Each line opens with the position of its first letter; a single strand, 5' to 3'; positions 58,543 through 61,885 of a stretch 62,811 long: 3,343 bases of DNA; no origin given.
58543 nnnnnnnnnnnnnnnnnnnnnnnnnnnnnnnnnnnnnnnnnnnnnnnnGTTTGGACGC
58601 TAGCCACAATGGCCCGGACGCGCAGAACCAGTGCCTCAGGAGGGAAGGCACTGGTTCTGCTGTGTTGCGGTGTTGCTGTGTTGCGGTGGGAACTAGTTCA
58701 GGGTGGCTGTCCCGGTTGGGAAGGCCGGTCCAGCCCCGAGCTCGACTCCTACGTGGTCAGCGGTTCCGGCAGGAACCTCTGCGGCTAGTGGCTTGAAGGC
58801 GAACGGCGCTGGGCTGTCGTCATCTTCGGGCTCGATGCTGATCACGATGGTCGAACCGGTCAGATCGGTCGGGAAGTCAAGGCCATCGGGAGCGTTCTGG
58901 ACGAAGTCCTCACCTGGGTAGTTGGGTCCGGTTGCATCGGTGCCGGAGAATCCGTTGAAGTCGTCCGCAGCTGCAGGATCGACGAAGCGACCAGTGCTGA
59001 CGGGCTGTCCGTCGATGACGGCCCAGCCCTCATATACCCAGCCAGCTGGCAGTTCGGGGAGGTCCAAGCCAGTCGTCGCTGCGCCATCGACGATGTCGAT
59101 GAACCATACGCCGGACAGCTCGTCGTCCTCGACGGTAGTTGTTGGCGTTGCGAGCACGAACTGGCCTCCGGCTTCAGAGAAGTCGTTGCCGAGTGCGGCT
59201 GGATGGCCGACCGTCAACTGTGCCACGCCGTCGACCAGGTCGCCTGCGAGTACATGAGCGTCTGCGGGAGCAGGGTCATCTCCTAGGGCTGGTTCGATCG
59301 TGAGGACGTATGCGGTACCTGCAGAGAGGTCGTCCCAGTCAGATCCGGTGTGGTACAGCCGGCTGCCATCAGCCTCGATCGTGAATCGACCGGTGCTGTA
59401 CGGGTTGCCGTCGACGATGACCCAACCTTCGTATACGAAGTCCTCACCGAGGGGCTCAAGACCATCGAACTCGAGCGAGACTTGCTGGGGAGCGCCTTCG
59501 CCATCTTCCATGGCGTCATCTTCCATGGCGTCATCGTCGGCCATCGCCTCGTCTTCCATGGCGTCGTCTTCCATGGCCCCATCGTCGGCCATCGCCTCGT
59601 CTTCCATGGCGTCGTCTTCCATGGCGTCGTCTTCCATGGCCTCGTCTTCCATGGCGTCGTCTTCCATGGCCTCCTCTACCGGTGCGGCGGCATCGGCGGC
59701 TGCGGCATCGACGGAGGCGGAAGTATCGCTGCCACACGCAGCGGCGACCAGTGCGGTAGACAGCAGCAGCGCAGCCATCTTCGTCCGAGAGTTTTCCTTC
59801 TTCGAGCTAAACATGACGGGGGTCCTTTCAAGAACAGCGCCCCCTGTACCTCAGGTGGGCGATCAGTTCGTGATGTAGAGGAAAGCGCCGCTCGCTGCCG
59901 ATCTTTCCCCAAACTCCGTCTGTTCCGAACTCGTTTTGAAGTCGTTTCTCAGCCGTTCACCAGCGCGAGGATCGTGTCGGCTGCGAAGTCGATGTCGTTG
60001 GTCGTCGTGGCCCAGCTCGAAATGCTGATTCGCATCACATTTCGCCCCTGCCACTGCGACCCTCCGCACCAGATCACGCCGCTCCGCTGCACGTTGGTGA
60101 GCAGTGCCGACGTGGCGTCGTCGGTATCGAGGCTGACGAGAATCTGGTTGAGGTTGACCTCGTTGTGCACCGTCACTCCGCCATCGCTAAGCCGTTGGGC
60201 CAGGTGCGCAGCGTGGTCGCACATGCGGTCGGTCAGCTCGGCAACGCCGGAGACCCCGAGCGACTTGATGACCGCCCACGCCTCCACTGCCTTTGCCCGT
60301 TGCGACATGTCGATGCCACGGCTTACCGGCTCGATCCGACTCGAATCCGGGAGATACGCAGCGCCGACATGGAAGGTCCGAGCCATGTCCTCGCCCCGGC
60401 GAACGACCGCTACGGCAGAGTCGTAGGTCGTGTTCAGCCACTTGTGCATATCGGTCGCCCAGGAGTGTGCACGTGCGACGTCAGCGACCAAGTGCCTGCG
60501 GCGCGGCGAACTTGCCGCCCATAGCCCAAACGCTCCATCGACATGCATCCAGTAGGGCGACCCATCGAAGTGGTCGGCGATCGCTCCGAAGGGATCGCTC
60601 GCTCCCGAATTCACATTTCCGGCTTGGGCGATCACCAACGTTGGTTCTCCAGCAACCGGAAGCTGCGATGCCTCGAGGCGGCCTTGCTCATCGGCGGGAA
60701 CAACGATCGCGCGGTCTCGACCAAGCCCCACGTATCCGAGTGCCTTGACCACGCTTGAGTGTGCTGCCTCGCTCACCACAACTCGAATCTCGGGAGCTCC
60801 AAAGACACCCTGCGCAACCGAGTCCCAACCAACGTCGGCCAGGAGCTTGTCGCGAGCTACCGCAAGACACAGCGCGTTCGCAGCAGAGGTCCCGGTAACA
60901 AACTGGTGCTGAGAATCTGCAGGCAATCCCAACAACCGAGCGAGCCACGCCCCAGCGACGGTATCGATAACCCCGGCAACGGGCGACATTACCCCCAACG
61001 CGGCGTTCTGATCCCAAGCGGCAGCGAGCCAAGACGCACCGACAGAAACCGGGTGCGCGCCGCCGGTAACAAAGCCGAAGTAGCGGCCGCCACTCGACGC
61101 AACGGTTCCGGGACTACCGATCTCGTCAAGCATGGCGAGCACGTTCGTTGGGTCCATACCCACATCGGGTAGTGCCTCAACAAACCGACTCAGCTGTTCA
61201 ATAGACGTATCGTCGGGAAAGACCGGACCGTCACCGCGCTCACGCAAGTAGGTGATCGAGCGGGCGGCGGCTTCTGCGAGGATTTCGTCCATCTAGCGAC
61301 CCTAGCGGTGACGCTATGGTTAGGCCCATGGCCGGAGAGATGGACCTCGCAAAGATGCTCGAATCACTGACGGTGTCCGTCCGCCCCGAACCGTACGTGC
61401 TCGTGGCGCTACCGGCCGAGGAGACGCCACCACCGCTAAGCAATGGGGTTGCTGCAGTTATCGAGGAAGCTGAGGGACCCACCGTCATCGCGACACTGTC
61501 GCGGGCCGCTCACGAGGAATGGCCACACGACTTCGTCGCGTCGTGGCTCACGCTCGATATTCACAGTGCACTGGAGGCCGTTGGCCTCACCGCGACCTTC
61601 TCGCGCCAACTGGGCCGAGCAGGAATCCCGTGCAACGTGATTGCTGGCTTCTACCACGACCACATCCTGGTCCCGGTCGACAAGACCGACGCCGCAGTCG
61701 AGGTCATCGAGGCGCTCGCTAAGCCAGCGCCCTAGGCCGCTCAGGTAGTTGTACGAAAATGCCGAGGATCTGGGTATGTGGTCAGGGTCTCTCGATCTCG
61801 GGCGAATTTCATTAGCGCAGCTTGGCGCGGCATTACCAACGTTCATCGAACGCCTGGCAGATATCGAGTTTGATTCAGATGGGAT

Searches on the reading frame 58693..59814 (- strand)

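Call 54: search_protein_families(library=pfam, proteins=[window:58693-59814:-], max_evalue=0.0001)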
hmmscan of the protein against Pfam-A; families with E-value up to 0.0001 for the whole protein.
window:58693-59814:- (373 aa): 1 family
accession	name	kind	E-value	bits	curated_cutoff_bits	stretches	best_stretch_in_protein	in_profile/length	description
PF10099.14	RskA_C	-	8.9e-13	49.1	29.4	1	110-184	59-130/135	Anti-sigma-K factor rskA, C-terminal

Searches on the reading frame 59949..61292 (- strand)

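Call 76: search_protein_families(library=pfam, proteins=[window:59949-61292:-], max_evalue=0.5)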
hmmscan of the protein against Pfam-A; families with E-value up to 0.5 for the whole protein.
window:59949-61292:- (447 aa): 2 families
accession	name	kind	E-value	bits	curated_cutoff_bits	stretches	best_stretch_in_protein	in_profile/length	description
PF00282.25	Pyridoxal_deC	-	7.1e-29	101.1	27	1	70-370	41-355/375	Pyridoxal-dependent decarboxylase conserved domain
PF06293.20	Kdo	-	0.18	11.7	21.3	1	352-428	118-194/207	Lipopolysaccharide kinase (Kdo/WaaP) family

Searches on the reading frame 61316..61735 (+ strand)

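Call 76: search_protein_families(library=pfam, proteins=[window:61316-61735:+], max_evalue=0.5)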
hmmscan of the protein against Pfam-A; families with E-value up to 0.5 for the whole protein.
window:61316-61735:+ (139 aa): 3 families
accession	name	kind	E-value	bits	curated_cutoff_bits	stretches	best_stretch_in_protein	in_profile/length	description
PF10000.15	ACT_3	-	5.5e-12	45.9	25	1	6-75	1-69/70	ACT domain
PF13840.12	ACT_7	-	8e-11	42.1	27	1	76-132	5-64/65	ACT domain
PF19696.4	DUF6196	-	0.17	12.4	25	1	10-135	15-142/144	Family of unknown function (DUF6196)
